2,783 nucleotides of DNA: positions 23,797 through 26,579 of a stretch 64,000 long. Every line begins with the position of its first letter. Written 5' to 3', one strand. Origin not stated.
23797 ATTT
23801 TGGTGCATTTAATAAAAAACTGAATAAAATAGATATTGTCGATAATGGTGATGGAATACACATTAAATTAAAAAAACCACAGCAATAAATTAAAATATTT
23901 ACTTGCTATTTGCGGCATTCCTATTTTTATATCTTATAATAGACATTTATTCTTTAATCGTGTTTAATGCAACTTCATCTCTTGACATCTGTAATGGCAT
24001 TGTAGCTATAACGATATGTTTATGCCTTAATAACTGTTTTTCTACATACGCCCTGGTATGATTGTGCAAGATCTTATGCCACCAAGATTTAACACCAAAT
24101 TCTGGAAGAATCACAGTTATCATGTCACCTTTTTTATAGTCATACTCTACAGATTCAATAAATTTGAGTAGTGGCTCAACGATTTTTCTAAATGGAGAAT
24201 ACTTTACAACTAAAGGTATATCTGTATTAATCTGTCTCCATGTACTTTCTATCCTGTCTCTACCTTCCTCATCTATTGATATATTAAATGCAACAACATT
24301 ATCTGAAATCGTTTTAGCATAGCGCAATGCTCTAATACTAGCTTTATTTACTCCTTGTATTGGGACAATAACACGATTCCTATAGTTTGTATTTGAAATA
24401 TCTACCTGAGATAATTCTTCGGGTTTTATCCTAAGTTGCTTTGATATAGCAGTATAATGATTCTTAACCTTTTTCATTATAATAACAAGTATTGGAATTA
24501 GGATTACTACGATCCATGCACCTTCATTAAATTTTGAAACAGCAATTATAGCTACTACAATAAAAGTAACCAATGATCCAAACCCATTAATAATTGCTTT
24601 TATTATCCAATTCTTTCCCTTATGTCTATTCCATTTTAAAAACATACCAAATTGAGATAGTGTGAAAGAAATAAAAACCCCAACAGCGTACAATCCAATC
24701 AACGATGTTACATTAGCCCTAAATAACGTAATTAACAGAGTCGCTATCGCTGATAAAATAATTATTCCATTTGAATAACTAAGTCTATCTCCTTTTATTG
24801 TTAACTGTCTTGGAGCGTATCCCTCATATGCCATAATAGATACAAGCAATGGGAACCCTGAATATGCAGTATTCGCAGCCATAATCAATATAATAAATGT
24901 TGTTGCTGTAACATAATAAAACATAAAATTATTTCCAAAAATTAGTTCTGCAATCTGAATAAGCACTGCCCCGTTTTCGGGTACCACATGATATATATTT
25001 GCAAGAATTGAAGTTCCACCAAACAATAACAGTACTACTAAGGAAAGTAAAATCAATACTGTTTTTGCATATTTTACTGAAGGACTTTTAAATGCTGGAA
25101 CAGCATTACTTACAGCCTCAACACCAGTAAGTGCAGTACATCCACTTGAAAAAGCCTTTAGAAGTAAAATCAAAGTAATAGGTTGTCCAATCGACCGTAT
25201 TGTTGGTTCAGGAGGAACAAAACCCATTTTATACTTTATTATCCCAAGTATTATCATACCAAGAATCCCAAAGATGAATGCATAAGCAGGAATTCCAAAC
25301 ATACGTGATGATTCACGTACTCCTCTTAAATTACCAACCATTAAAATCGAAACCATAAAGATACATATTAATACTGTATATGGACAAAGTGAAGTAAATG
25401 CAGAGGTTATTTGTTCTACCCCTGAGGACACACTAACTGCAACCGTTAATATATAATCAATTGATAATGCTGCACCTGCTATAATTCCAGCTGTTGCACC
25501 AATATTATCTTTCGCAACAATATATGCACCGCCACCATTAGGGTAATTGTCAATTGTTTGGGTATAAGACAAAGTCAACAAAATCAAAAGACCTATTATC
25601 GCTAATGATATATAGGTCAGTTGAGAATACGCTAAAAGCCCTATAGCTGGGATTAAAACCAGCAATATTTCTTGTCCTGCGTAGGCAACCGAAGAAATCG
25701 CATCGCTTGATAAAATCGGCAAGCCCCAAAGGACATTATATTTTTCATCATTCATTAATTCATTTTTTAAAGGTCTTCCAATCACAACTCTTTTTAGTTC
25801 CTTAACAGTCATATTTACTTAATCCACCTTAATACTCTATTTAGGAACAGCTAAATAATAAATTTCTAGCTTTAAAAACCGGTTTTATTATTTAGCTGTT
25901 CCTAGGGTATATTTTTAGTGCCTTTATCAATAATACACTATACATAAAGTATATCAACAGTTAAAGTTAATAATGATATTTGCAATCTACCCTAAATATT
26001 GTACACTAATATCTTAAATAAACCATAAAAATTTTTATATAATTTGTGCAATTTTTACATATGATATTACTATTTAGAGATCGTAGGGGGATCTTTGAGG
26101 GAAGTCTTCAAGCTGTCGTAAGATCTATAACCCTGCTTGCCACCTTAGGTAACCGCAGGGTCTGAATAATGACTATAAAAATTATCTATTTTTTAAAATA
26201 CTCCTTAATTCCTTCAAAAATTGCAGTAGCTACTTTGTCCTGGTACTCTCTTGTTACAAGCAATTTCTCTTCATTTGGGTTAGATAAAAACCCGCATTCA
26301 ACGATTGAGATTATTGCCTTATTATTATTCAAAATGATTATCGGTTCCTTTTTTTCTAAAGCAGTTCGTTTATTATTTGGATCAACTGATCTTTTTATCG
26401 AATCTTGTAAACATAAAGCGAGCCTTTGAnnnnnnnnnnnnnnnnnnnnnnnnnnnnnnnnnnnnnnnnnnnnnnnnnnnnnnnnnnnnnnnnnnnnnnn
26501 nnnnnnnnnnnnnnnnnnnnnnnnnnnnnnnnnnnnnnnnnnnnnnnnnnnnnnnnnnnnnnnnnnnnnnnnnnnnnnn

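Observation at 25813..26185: kimA (K+ importer) lacks a sense-strand c-di-AMP (ydaO-type) riboswitch; leader holds a 21-bp hairpin instead, and a GC-rich structured island (26070-26165) lies on the opposite strand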

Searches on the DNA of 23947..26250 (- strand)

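Call 4: search_rna_families(source=window, start=25750, end=26250, threshold=evalue, max_evalue=10, show_alignments=5)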
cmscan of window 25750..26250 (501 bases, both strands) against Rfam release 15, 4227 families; matches with E-value up to 10: 7.
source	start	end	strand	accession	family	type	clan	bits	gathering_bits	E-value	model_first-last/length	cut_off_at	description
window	25844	25902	+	RF03682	mir-3912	Gene; miRNA;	-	28.3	95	0.0018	1-91/91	no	mir-3912 microRNA precursor family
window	25966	26043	+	RF00536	snoMe28S-Cm3227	Gene; snRNA; snoRNA; CD-box;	-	19.8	43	2.5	1-82/82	no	Small nucleolar RNA Me28S-Cm3227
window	25840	25904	-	RF04130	MIR7996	Gene; miRNA;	-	19.4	119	0.51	1-190/190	no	MIR7996 microRNA precursor family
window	25832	25910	+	RF04205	MIR2606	Gene; miRNA;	-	19.2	139.7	3.4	1-165/165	no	MIR2606 microRNA precursor family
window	25837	25923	+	RF00652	MIR478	Gene; miRNA;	-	16.4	50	6.5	1-91/91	no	MIR478 microRNA precursor family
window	25828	25914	+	RF03858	mir-1991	Gene; miRNA;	-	15.5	66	6.3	1-66/66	no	mir-1991 microRNA precursor family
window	25834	25915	+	RF02515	AfaR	Gene; sRNA;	-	14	100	6.4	1-234/234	no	AfaR small RNA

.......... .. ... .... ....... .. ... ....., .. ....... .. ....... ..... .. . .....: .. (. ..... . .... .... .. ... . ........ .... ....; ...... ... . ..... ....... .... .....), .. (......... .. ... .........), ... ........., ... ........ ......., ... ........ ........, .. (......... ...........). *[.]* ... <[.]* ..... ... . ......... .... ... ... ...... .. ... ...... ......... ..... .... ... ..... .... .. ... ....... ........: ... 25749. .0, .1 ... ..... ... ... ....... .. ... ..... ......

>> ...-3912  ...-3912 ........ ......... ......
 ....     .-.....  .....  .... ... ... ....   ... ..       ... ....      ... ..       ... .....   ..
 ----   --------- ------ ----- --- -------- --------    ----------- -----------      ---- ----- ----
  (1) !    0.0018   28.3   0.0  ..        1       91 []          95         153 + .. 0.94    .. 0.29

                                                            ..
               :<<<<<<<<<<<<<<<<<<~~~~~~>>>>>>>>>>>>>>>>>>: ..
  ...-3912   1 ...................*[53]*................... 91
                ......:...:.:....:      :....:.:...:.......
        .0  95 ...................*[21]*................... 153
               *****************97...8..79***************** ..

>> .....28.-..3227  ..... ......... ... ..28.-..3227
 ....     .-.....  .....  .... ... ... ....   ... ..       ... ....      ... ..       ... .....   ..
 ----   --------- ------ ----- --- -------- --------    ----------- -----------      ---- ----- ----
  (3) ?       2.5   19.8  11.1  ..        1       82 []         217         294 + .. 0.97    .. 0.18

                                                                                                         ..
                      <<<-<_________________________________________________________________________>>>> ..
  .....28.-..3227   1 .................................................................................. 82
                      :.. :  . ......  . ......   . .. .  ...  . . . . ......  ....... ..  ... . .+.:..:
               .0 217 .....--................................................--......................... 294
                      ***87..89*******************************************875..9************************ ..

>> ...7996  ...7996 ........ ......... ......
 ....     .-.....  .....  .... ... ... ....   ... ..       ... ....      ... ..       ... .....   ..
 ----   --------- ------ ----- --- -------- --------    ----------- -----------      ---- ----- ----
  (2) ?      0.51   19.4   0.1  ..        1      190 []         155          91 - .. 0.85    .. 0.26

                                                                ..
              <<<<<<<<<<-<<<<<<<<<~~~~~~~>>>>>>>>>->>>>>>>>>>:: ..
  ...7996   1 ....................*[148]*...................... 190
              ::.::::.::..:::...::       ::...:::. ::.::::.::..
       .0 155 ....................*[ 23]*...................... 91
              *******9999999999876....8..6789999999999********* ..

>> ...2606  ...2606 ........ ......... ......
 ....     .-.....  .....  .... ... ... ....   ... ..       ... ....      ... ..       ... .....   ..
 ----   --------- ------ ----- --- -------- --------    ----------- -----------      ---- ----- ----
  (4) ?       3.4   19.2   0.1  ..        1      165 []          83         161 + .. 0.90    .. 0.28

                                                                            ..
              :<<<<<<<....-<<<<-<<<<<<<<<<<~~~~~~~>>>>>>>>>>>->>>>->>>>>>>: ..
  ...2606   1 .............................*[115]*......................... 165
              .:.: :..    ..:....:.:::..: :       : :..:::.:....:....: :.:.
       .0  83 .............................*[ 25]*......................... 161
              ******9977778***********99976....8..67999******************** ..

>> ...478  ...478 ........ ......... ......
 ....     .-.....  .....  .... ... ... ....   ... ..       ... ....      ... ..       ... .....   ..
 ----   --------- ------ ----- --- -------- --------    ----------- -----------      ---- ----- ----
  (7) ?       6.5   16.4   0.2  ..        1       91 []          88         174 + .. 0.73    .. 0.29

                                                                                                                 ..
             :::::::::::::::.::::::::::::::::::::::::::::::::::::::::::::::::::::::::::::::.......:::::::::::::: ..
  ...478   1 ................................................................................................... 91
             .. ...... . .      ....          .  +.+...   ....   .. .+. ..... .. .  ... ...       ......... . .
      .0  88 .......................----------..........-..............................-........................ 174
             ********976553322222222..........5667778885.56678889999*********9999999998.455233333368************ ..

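Call 18: search_rna_families(sources=[L001, L002, L003, L004, L005, L006, L007, L008, L009, L010, L011, L012, L013, L014, L015], threshold=gathering)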
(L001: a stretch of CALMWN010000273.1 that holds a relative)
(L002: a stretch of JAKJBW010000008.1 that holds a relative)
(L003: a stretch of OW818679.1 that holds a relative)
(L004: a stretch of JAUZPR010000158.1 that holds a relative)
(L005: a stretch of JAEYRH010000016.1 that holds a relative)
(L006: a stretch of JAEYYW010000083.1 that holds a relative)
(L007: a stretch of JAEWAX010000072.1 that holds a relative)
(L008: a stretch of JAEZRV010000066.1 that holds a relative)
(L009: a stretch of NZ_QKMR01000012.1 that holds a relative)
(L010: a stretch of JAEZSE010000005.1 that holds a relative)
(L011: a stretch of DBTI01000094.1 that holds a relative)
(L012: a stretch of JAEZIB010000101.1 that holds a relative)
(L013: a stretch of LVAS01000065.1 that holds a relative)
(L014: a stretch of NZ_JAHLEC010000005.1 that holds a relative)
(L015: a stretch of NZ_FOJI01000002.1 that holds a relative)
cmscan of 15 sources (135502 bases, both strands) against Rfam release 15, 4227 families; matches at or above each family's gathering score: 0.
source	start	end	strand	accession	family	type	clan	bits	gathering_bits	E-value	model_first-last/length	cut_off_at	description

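Call 19: search_rna_families(sources=[L016, L017, L018, L019, L020, L021, L022, L023, L024], threshold=gathering)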
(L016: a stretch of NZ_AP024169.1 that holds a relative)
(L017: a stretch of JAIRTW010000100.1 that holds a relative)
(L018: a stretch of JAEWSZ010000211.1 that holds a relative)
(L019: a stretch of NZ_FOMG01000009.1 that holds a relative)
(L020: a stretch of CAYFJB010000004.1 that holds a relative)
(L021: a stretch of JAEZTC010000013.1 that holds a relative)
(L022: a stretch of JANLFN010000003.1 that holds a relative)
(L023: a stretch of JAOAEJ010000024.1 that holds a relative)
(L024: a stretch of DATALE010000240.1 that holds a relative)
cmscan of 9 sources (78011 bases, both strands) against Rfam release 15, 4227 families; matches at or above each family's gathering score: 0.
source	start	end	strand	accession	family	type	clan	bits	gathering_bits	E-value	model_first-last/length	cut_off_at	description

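Call 53: search_dna_similar(query=window:26040-26190:+, collection=plasmids, mode=distant, max_rows=10, max_evalue=1)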
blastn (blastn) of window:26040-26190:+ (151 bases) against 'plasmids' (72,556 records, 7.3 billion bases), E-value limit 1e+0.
No match.

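Call 73: search_rna_families(sources=[L001, L002, L003, L004, L022, L023, L009], threshold=evalue, max_evalue=0.05)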
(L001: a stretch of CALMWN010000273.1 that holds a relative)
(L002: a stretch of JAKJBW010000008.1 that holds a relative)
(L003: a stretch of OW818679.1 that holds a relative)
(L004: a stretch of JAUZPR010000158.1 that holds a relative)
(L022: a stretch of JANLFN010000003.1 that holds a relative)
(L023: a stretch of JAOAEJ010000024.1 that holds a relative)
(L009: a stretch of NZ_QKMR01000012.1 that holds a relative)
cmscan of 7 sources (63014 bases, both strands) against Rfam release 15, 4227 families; matches with E-value up to 0.05: 0.
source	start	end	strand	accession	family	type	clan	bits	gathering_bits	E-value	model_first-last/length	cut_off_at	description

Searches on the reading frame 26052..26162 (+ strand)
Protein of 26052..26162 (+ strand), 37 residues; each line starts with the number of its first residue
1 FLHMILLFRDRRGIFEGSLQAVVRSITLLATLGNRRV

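Call 46: search_protein_families(library=pfam, proteins=[window:26061-26162:+], max_evalue=1)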
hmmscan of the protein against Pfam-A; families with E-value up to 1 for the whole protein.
seq(34 aa): 0 families

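Call 63: search_protein_representatives(protein=window:26052-26162:+)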
Query: 37 residues. Proteins with E-value up to 0.001 (for the whole library): 2; up to 1e-10: 0; up to 1e-30: 0. The best 2 are listed.
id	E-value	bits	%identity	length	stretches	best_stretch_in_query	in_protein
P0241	1.0e-08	49.0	31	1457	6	3-35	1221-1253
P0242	8.7e-05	37.2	31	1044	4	3-35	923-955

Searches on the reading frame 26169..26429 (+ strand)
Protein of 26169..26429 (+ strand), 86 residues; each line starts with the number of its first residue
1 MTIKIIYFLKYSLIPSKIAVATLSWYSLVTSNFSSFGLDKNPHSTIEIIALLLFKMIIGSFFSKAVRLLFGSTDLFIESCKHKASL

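Call 77: search_protein_families(library=pfam, proteins=[window:26169-26429:+], max_evalue=0.001)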
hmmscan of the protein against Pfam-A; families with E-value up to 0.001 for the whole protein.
window:26169-26429:+ (86 aa): 0 families
